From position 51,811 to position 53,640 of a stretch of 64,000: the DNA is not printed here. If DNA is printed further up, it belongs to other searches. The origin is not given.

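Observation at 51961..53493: Secretion ATPase carrying a GspF-type domain in place of its N1 domain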

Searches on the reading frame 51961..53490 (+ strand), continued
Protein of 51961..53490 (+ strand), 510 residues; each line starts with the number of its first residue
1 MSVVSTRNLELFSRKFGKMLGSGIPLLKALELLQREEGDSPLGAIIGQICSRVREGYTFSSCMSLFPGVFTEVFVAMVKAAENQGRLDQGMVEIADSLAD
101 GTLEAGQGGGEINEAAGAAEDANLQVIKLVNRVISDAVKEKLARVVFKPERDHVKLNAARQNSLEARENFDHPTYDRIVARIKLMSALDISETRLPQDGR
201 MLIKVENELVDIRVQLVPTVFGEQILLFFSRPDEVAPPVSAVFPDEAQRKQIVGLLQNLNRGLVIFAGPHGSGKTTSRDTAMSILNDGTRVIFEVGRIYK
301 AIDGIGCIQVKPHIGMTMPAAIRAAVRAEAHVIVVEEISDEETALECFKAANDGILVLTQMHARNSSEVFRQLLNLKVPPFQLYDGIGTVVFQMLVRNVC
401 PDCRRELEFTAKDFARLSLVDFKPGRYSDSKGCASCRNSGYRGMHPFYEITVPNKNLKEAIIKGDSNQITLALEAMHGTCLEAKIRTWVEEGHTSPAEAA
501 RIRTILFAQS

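Call 34: find_encoding_contigs(protein=P0208, flank=7000, max_places=1)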
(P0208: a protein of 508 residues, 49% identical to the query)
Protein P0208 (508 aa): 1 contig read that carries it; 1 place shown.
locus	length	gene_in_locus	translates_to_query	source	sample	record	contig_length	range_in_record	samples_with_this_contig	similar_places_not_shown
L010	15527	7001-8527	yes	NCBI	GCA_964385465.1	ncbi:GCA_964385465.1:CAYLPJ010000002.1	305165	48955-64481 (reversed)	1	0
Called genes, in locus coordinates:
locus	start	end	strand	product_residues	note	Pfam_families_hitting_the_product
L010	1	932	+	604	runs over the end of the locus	-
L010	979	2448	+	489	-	PF00135:COesterase (faint), PF20434:BD-FAE, PF07859:Abhydrolase_3 (weak)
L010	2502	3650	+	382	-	-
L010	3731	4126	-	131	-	PF11950:DUF3467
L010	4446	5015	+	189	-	PF13302:Acetyltransf_3, PF00583:Acetyltransf_1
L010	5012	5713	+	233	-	PF00702:Hydrolase, PF13419:HAD_2 (weak), PF13242:Hydrolase_like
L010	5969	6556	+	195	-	PF07638:Sigma70_ECF (faint), PF04542:Sigma70_r2, PF08281:Sigma70_r4_2, PF04545:Sigma70_r4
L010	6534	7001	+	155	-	PF13490:zf-HC2 (weak), PF12728:HTH_17 (weak)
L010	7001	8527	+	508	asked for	PF00482:T2SSF, PF00437:T2SSE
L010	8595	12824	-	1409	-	PF13360:PQQ_2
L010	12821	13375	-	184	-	PF04542:Sigma70_r2, PF04545:Sigma70_r4 (weak), PF08281:Sigma70_r4_2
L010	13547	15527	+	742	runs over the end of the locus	-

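Call 36: predict_structure(alignment_id=A3)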
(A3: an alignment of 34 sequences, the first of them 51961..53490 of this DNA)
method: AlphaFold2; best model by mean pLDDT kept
length: 510 residues; sequences in the alignment: 34
mean_pLDDT: 88.1   pTM: 0.66
mean pLDDT of the five models: 88.1, 87.9, 87.8, 85.7, 85.1
residues with pLDDT >= 90: 278; 70-90: 204; 50-70: 26; < 50: 2
segments of 3 or more residues with pLDDT < 50: none
pLDDT, mean of each block of 10 residues (from residue 1): 82 95 91 90 90 83 88 91 90 94 85 66 81 91 90 88 81 88 79 65 84 86 88 79 92 92 94 92 92 86 87 88 95 93 95 95 91 88 89 94 94 91 93 90 93 92 88 83 90 94 75
secondary structure, 60 per line:
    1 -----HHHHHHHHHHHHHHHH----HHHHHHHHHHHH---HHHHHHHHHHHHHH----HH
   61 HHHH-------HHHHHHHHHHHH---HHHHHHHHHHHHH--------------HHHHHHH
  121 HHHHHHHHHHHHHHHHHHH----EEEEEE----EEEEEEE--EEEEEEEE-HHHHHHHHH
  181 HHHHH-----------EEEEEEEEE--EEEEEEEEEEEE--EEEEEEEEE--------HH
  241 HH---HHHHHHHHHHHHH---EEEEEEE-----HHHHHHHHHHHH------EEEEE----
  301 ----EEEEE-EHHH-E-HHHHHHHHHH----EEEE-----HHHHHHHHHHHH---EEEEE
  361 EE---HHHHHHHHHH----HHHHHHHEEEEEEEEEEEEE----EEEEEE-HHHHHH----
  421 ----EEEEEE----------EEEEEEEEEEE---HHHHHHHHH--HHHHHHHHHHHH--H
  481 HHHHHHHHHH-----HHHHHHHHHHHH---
elements in order: H6-21 H26-37 H41-54 H59-64 H72-83 H87-99 H114-139 E144-149 E154-160 E163-170 H172-185 E197-205 E208-219 E222-230 H239-242 H246-258 E262-268 H274-285 E292-296 E305-309 H318-327 E332-335 H341-352 E356-362 H366-375 H380-386 E387-399 E404-409 H411-416 E425-430 E441-451 H455-463 H466-477 H480-490 H496-507

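Call 41: fold_search(model_id=the predicted structure, library=pdb)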
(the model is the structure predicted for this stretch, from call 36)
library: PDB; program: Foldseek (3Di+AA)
matches with E <= 10: 1739; with E <= 0.001: 206
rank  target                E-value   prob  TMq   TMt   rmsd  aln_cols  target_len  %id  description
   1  5oiu_C                5.5e-34  1.00  0.53  0.67   5.8       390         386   25  Crystal structure of PilF type IV pilus assembly ATPase from Thermus thermophilus (released 2018-08-08)
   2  5oiu_B                5.8e-34  1.00  0.62  0.80   4.2       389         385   24  Crystal structure of PilF type IV pilus assembly ATPase from Thermus thermophilus (released 2018-08-08)
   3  5it5_A                3.1e-33  1.00  0.60  0.77   4.5       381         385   25  Thermus thermophilus PilB core ATPase region (released 2016-10-19)
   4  5zfr_C                6.5e-33  1.00  0.59  0.75   4.9       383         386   30  Crystal structure of PilB, an extension ATPase motor of Type IV pilus, from Geobacter sulfurreducens (released 2018-09-19)
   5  1p9w                  1.2e-32  1.00  0.57  0.73   4.8       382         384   27  Crystal Structure of Vibrio cholerae putative NTPase EpsE (released 2003-10-14)
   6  5tsh_D                4.1e-32  1.00  0.56  0.72   5.5       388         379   29  PilB from Geobacter metallireducens bound to AMP-PNP (released 2017-05-17)
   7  5tsh_F                5.3e-32  1.00  0.62  0.80   4.0       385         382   28  PilB from Geobacter metallireducens bound to AMP-PNP (released 2017-05-17)
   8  5zfr_A                6.6e-32  1.00  0.55  0.70   5.2       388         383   29  Crystal structure of PilB, an extension ATPase motor of Type IV pilus, from Geobacter sulfurreducens (released 2018-09-19)
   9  5zfr_B                7.7e-32  1.00  0.63  0.82   3.8       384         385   30  Crystal structure of PilB, an extension ATPase motor of Type IV pilus, from Geobacter sulfurreducens (released 2018-09-19)
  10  5tsh_E                8.1e-32  1.00  0.62  0.80   4.0       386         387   28  PilB from Geobacter metallireducens bound to AMP-PNP (released 2017-05-17)
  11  5tsg_B                1.6e-31  1.00  0.60  0.77   4.1       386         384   28  PilB from Geobacter metallireducens bound to ADP (released 2017-05-17)
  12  5tsh_C                2.0e-31  1.00  0.54  0.69   5.4       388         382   29  PilB from Geobacter metallireducens bound to AMP-PNP (released 2017-05-17)
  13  5tsh_A                2.0e-31  1.00  0.53  0.69   5.4       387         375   29  PilB from Geobacter metallireducens bound to AMP-PNP (released 2017-05-17)
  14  4pht_C                2.4e-31  1.00  0.48  0.55  22.4       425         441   26  ATPase GspE in complex with the cytoplasmic domain of GspL from the Vibrio vulnificus type II Secretion system (released 2014-11-26)
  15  4pht_B                2.4e-31  1.00  0.48  0.55  22.6       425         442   26  ATPase GspE in complex with the cytoplasmic domain of GspL from the Vibrio vulnificus type II Secretion system (released 2014-11-26)
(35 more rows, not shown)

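Call 51: search_protein_families(library=pfam, proteins=[P0035, P0183, P0179, P0125, P0208, P0034, P0032], max_evalue=0.01)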
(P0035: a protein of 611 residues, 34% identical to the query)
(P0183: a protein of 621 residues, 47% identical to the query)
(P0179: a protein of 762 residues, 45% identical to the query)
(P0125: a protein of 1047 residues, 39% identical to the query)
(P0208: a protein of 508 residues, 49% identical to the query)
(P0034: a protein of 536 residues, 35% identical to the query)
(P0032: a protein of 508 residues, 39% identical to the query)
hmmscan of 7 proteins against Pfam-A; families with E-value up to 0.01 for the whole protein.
P0035 (611 aa): 5 families
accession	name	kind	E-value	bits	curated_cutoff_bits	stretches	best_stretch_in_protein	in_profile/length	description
PF00437.27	T2SSE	-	4e-125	417.7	24.9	1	227-606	8-370/370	Type II/IV secretion system protein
PF00482.28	T2SSF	-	2.8e-28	98.8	25.2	2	118-205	3-91/125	Type II secretion system (T2SS), protein F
PF13401.12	AAA_22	-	0.00019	22.2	27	1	363-407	6-50/130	AAA domain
PF13173.12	AAA_14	-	0.00063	20.2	27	1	364-405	4-46/129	AAA domain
PF12775.13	AAA_7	-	0.0081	16.2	25.8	0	365-396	36-67/181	P-loop containing dynein motor region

P0183 (621 aa): 10 families
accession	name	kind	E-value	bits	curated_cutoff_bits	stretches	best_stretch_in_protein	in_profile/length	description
PF00437.27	T2SSE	-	1.5e-104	350.1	24.9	1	234-613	9-370/370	Type II/IV secretion system protein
PF00482.28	T2SSF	-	4e-22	79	25.2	2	121-207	3-90/125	Type II secretion system (T2SS), protein F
PF13191.12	AAA_16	-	0.0002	22.3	32.6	1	367-436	24-84/167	AAA ATPase domain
PF13401.12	AAA_22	-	0.00026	21.8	27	1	368-408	5-45/130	AAA domain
PF13173.12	AAA_14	-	0.0018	18.7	27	1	369-457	3-82/129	AAA domain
PF13604.12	AAA_30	-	0.0025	18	27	1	355-396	5-46/191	AAA domain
PF01580.24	FtsK_SpoIIIE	-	0.0026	17.7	24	0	358-389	30-60/221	FtsK/SpoIIIE family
PF00004.35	AAA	-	0.0056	17.6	21.2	0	372-448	2-68/131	ATPase family associated with various cellular activities (AAA)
PF02492.25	cobW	-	0.0079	16.2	20.7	0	371-402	3-34/180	CobW/HypB/UreG, nucleotide-binding domain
PF20720.3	nSTAND3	-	0.01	16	27.2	0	368-407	17-56/155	Novel STAND NTPase 3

P0179 (762 aa): 3 families
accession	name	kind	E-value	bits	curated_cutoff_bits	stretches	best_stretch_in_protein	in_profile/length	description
PF00437.27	T2SSE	-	2.3e-111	372.5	24.9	1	372-754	6-370/370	Type II/IV secretion system protein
PF02861.25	Clp_N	-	7.4e-33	112.9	20.7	2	16-66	1-51/53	Clp amino terminal domain, pathogenicity island component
PF00482.28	T2SSF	-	5.7e-22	78.5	25.2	2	270-357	2-90/125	Type II secretion system (T2SS), protein F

P0125 (1047 aa): 22 families
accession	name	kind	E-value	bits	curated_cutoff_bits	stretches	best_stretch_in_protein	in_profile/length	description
PF00437.27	T2SSE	-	3.3e-236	783.3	24.9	2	661-1042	6-370/370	Type II/IV secretion system protein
PF00482.28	T2SSF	-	5.4e-22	78.5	25.2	2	118-203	2-88/125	Type II secretion system (T2SS), protein F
PF13401.12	AAA_22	-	3.1e-06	28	27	0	798-840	6-48/130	AAA domain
PF25199.1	nSTAND_NTPase5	-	1.3e-05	25.5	34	0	361-389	38-66/145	Novel STAND NTPase 5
PF20720.3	nSTAND3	-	1.6e-05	25.1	27.2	0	363-394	16-48/155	Novel STAND NTPase 3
PF13191.12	AAA_16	-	2e-05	25.6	32.6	0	354-396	10-60/167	AAA ATPase domain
PF13173.12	AAA_14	-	5.1e-05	23.7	27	0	799-837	4-43/129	AAA domain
PF02492.25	cobW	-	7e-05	22.9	20.7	0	800-824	3-27/180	CobW/HypB/UreG, nucleotide-binding domain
PF13555.12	AAA_29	-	0.00015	21.9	27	0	362-381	20-39/61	P-loop containing region of AAA domain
PF13604.12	AAA_30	-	0.00018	21.7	27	0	787-828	8-49/191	AAA domain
PF01637.24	ATPase_2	-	0.00021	21.6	33.2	0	796-823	19-46/225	ATPase domain predominantly from Archaea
PF00005.33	ABC_tran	-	0.00022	22.3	25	0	800-832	14-45/137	ABC transporter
PF13476.12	AAA_23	-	0.00024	22.2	27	0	798-816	20-38/201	AAA domain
PF05729.18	NACHT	-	0.00062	20.1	26.7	0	799-821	2-24/167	NACHT domain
PF13481.12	AAA_25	-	0.0012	18.9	27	0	799-818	35-54/195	AAA domain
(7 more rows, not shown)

P0208 (508 aa): 4 families
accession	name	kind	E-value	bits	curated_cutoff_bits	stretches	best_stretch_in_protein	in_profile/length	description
PF00437.27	T2SSE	-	2.7e-108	362.4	24.9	1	122-500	10-370/370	Type II/IV secretion system protein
PF00482.28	T2SSF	-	1e-10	42.1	25.2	1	12-98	2-89/125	Type II secretion system (T2SS), protein F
PF13191.12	AAA_16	-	0.0084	17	32.6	0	251-282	20-51/167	AAA ATPase domain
PF13481.12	AAA_25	-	0.0094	16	27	0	253-279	30-57/195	AAA domain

P0034 (536 aa): 2 families
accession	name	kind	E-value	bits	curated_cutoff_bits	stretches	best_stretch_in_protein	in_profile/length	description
PF00437.27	T2SSE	-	5.8e-98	328.4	24.9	1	160-530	12-370/370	Type II/IV secretion system protein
PF00482.28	T2SSF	-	9.4e-18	64.8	25.2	1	49-136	1-89/125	Type II secretion system (T2SS), protein F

P0032 (508 aa): 4 families
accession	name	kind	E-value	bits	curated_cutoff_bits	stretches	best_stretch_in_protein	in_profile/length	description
PF00437.27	T2SSE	-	1.3e-71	241.7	24.9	1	123-501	5-370/370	Type II/IV secretion system protein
PF00482.28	T2SSF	-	3.9e-16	59.6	25.2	1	12-100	1-90/125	Type II secretion system (T2SS), protein F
PF13604.12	AAA_30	-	0.00097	19.4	27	1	249-292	7-50/191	AAA domain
PF13401.12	AAA_22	-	0.0016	19.2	27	1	260-300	5-45/130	AAA domain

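Call 79: list_cluster_members(proteins=[window:51961-53490:+, P0032, P0034, P0124, P0179, P0208, P0193])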
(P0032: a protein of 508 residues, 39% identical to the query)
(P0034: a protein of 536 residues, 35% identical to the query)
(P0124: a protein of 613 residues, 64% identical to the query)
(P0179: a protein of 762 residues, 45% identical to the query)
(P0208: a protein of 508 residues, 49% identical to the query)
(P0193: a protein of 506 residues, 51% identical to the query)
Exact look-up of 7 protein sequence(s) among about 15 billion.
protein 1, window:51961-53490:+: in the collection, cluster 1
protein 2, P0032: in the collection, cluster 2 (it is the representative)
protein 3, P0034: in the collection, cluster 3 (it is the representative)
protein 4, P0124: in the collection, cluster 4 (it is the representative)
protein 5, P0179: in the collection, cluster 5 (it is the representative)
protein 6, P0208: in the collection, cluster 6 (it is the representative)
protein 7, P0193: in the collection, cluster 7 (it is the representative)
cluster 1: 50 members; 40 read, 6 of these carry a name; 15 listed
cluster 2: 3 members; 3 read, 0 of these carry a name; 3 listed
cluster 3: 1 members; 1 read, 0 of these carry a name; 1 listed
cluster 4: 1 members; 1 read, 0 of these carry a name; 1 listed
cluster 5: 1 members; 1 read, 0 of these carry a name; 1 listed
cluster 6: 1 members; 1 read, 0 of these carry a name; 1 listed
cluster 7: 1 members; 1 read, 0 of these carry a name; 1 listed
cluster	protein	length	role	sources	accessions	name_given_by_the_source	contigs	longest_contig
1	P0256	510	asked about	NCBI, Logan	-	-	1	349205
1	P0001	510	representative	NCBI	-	-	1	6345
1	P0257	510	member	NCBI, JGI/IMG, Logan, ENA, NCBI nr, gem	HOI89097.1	MAG TPA: ATPase, T2SS/T4P/T4SS family [Candidatus Rifleibacterium sp.] | ATPase, T2SS/T4P/T4SS family [Candidatus Rifleibacterium sp.]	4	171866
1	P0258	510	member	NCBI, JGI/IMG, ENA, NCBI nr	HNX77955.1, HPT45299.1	MAG TPA: ATPase, T2SS/T4P/T4SS family [Candidatus Rifleibacterium sp.] | ATPase, T2SS/T4P/T4SS family [Candidatus Rifleibacterium sp.]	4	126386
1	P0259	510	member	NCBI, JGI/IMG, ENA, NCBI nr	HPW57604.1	MAG TPA: ATPase, T2SS/T4P/T4SS family [Candidatus Rifleibacterium sp.] | ATPase, T2SS/T4P/T4SS family [Candidatus Rifleibacterium sp.]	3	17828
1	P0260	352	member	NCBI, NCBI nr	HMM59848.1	MAG TPA: ATPase, T2SS/T4P/T4SS family, partial [Candidatus Rifleibacterium sp.] | ATPase, T2SS/T4P/T4SS family [Candidatus Rifleibacterium sp.]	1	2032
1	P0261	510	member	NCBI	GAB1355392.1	hypothetical protein MASR1M12_41360 [Erysipelotrichia bacterium]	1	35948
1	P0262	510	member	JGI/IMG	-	type II secretory ATPase GspE/PulE/Tfp pilus assembly ATPase PilB-like protein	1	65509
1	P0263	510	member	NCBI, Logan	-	-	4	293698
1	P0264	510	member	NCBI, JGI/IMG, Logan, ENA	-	-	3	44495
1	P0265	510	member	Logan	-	-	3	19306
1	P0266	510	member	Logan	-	-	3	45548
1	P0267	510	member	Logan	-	-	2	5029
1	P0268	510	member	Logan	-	-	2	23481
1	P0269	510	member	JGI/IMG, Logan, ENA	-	-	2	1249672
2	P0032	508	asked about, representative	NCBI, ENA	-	-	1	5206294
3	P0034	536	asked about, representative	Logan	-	-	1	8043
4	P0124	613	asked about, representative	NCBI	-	-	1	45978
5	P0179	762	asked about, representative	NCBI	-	-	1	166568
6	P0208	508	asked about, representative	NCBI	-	-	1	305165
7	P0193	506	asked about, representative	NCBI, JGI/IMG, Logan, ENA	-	-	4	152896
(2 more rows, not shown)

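Call 83: search_protein_families(library=padloc, proteins=[window:51961-53490:+], max_evalue=0.01)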
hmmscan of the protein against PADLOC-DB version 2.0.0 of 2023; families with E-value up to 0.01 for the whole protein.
window:51961-53490:+ (510 aa): 0 families

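Call 88: search_protein_representatives(alignment_id=A3)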
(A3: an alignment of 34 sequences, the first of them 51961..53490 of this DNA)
Query: 34 sequences, 511 profile positions. Proteins with E-value up to 0.001 (for the whole library): 82824; up to 1e-10: 49972; up to 1e-30: 15979. The best 150 are listed.
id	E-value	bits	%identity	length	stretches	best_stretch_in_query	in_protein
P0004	9.2e-238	806.0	-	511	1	1-509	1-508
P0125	1.3e-235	798.9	-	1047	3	3-503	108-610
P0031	2.5e-217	738.6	-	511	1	1-510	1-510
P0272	4.2e-180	615.8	-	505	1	1-508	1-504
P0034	9.5e-172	588.3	-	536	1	4-505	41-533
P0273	2.9e-166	570.1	-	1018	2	121-504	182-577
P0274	1.2e-160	551.7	-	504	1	1-507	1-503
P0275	5.5e-160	549.4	-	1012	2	118-504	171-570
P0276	1.8e-153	528.0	-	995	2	81-504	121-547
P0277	1.7e-152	524.8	-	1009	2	110-504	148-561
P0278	7.5e-148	509.4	-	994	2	129-505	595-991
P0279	9.3e-148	509.1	-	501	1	5-504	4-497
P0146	1.9e-147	508.1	-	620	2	12-505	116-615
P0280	2.0e-147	508.0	-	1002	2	122-504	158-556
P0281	2.3e-147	507.8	-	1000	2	115-504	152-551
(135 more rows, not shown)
